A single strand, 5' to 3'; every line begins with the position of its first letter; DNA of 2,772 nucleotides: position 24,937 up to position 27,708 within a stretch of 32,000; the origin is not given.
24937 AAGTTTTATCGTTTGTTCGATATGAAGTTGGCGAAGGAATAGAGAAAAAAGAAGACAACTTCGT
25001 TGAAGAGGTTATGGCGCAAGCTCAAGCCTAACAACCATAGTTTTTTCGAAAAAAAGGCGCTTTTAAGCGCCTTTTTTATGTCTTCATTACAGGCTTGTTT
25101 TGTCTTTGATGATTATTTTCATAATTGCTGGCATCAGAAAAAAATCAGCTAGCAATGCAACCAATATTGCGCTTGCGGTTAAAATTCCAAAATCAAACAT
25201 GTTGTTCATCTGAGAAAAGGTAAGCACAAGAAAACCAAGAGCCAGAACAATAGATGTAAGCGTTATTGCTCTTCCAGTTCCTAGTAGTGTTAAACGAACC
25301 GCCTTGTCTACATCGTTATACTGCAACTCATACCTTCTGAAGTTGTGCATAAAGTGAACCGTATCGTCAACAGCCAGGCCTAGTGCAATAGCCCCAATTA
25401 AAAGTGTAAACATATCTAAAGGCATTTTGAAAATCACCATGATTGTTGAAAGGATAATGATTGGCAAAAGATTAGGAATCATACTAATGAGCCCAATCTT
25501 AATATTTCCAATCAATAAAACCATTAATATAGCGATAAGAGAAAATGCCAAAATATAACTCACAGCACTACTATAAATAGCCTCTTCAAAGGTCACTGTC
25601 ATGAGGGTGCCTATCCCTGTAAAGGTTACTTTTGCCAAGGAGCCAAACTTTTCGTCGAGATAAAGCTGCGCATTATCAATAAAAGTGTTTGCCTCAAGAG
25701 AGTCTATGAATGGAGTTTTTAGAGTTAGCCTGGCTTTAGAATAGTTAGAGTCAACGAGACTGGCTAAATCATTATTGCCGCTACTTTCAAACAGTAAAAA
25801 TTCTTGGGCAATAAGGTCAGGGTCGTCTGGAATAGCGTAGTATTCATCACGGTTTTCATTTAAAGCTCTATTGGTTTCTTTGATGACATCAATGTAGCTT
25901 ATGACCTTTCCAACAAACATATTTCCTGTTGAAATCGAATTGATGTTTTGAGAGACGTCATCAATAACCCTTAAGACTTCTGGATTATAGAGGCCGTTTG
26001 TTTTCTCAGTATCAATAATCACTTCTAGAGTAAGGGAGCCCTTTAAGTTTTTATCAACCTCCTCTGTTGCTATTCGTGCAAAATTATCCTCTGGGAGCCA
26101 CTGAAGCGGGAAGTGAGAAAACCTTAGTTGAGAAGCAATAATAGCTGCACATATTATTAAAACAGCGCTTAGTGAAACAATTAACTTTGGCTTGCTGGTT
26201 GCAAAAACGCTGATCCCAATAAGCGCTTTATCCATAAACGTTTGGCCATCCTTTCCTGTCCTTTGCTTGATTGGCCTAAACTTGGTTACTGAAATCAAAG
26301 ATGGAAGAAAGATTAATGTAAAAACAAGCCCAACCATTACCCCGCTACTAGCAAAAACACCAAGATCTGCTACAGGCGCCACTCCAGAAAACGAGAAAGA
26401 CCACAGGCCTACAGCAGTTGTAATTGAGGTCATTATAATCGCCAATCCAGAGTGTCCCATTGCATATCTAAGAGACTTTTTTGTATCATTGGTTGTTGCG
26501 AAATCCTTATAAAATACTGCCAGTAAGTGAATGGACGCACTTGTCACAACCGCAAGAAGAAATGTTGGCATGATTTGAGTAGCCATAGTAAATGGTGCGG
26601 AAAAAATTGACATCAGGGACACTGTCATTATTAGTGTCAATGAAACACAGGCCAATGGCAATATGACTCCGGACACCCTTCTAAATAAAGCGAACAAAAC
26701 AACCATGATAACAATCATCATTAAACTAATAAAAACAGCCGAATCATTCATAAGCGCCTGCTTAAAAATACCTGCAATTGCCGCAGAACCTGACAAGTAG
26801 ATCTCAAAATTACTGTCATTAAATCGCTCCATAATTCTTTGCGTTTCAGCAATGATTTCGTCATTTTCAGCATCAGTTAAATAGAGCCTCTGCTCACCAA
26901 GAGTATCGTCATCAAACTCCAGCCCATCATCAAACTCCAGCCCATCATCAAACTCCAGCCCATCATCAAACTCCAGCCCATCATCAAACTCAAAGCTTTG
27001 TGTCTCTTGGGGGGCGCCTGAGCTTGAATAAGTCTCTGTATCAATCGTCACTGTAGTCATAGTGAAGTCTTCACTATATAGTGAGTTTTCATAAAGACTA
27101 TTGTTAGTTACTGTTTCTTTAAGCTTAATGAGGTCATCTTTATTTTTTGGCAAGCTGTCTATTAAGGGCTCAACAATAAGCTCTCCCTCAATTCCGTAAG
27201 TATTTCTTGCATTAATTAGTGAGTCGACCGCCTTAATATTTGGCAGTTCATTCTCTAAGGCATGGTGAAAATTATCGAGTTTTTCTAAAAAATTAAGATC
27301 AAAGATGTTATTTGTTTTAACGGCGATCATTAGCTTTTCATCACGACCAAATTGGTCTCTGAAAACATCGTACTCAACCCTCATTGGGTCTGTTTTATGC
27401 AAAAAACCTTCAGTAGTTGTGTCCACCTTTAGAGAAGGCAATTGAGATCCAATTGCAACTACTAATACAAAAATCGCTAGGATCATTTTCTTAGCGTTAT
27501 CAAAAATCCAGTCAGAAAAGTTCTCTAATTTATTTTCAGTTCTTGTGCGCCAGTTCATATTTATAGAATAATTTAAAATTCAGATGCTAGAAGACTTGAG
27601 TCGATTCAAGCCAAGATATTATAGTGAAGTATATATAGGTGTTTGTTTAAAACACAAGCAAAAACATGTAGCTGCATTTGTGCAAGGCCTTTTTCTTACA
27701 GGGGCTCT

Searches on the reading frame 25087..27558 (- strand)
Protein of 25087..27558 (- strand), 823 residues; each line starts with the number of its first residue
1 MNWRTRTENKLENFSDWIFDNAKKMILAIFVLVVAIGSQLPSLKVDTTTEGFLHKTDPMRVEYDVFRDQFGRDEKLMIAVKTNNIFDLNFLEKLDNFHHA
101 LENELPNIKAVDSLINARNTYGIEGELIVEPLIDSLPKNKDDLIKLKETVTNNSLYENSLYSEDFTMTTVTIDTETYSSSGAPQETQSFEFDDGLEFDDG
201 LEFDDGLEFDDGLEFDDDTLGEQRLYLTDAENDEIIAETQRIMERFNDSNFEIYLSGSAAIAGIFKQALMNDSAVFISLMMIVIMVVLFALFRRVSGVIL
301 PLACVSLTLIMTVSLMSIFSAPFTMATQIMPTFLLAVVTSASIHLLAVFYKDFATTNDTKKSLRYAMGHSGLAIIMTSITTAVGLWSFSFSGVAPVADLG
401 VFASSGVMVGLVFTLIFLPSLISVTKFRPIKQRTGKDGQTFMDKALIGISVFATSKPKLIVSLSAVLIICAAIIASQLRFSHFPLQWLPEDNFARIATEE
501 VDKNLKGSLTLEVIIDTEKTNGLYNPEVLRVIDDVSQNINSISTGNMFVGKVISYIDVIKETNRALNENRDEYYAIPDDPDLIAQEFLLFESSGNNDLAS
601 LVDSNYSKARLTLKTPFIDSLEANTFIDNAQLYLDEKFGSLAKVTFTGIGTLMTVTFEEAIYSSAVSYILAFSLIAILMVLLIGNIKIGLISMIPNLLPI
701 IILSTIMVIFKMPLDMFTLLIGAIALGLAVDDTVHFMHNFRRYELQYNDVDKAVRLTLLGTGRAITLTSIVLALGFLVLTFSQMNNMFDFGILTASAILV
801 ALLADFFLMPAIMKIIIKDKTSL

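Call 40: search_protein_families(library=pfam, proteins=[window:25087-27558:-], max_evalue=0.0001)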
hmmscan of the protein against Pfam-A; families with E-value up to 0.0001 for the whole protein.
window:25087-27558:- (823 aa): 3 families
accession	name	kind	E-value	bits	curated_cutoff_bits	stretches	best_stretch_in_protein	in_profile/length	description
PF03176.21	MMPL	-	8.2e-29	101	20.5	2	229-428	100-305/333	MMPL family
PF02460.24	Patched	-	7e-06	26.3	23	0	685-814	27-155/156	Patched SSD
PF12349.14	Sterol-sensing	-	1.2e-05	25.6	22.3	1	302-428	13-139/153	Sterol-sensing domain of SREBP cleavage-activation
